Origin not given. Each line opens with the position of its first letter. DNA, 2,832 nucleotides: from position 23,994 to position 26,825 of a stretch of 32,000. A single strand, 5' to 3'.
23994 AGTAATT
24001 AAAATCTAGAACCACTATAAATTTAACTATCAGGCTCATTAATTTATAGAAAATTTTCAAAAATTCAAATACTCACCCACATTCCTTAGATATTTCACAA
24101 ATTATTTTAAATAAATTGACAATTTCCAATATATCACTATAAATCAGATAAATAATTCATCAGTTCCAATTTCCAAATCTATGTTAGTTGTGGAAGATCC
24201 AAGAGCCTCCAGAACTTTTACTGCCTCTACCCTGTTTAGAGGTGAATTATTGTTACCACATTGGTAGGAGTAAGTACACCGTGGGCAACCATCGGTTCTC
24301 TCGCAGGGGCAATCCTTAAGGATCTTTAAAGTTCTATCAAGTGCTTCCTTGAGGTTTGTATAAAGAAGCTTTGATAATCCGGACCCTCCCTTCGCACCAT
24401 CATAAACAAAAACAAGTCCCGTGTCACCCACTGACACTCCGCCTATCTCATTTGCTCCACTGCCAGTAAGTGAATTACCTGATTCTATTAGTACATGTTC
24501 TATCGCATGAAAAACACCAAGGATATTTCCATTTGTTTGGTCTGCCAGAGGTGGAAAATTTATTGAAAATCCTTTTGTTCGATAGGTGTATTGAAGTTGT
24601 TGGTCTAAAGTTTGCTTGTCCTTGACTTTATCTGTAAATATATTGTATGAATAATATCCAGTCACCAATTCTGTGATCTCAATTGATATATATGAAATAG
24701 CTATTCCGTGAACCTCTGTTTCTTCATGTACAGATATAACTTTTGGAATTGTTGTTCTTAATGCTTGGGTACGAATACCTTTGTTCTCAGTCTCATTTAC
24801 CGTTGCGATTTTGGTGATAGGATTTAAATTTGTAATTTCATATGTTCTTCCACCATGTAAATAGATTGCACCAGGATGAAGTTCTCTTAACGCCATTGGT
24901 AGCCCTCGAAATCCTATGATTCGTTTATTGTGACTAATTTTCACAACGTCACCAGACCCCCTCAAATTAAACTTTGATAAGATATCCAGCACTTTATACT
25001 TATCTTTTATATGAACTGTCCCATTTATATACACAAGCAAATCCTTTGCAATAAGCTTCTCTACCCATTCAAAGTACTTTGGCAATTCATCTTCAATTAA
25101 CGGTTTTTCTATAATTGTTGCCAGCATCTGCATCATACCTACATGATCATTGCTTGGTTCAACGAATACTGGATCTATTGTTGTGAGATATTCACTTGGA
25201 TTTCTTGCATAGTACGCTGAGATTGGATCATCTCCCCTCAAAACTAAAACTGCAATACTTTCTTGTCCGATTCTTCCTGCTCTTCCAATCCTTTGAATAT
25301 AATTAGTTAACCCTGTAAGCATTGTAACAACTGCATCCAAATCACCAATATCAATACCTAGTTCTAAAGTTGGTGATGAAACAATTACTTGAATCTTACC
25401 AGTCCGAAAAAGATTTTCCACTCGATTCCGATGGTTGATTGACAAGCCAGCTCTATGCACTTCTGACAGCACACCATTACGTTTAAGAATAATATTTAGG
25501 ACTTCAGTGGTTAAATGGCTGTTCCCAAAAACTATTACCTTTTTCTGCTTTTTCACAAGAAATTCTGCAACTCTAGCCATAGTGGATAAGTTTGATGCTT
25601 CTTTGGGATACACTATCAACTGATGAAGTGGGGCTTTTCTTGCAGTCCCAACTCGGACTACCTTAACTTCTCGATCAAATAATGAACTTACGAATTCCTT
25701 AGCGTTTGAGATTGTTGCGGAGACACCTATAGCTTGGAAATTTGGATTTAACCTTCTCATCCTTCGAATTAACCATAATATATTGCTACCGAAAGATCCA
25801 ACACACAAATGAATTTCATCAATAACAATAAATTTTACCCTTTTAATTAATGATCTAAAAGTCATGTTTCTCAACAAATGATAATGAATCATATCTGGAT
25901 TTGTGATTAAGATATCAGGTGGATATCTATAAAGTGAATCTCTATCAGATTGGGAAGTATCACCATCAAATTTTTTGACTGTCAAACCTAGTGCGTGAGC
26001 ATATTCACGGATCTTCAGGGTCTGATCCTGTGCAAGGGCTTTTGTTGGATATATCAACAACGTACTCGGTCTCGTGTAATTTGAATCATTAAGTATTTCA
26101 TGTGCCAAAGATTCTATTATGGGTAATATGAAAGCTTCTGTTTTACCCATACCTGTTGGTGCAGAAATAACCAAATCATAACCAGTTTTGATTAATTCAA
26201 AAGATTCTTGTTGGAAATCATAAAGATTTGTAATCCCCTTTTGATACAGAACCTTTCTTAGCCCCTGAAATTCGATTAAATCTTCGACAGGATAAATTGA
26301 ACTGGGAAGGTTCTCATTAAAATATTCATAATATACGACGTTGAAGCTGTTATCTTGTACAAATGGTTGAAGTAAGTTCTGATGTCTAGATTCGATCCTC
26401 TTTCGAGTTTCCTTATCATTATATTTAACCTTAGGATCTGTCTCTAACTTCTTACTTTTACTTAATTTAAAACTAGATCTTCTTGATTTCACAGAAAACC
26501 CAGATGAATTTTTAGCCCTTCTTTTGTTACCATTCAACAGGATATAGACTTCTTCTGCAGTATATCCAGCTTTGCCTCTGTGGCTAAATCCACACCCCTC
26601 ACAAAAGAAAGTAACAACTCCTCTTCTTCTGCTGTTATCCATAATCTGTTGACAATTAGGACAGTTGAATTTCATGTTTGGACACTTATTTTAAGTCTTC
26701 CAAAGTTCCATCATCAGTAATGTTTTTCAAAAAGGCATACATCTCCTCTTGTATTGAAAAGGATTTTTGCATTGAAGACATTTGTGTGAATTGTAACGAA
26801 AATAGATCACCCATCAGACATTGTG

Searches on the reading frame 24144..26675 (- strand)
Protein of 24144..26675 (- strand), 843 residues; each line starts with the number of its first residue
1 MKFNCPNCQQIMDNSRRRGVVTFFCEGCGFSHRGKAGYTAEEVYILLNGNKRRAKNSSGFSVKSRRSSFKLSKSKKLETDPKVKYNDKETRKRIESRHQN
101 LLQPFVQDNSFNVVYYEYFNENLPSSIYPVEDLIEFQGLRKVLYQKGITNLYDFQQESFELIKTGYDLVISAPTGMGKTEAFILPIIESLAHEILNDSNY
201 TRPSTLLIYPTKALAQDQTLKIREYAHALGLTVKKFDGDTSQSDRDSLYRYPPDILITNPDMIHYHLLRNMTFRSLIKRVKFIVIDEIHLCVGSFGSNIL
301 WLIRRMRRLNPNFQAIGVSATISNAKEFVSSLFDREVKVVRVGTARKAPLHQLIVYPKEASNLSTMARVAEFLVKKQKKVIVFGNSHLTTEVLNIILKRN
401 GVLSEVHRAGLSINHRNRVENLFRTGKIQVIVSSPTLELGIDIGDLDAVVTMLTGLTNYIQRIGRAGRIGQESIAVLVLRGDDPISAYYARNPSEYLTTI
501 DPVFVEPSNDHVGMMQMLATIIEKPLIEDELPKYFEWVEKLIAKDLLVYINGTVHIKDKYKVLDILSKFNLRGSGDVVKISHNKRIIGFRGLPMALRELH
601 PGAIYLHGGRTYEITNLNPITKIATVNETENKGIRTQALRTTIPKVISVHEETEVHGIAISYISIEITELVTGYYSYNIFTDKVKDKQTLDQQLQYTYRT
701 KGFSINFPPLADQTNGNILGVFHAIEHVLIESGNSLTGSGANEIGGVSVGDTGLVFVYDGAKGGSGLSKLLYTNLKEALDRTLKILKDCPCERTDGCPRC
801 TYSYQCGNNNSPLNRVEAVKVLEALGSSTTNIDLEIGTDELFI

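Call 15: search_protein_families(library=pfam, proteins=[window:24144-26675:-], max_evalue=0.001)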
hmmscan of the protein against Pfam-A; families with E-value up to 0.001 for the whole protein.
window:24144-26675:- (843 aa): 5 families
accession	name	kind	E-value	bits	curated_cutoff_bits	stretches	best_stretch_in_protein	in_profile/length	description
PF00270.35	DEAD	-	8.6e-37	126.9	26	1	153-327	2-166/167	DEAD/DEAH box helicase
PF00271.37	Helicase_C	-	2.1e-19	70.2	23.5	1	369-470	6-110/110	Helicase conserved C-terminal domain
PF09369.15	MZB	-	1.1e-13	52.1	24.2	1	726-801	2-80/80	MrfA Zn-binding domain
PF04851.21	ResIII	-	4e-07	30.5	22.5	1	162-322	15-162/164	Type III restriction enzyme, res subunit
PF22590.2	Cas3-like_C_2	-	5.8e-05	23.8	27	1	418-468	50-103/106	CRISPR-associated nuclease/helicase Cas3, C-terminal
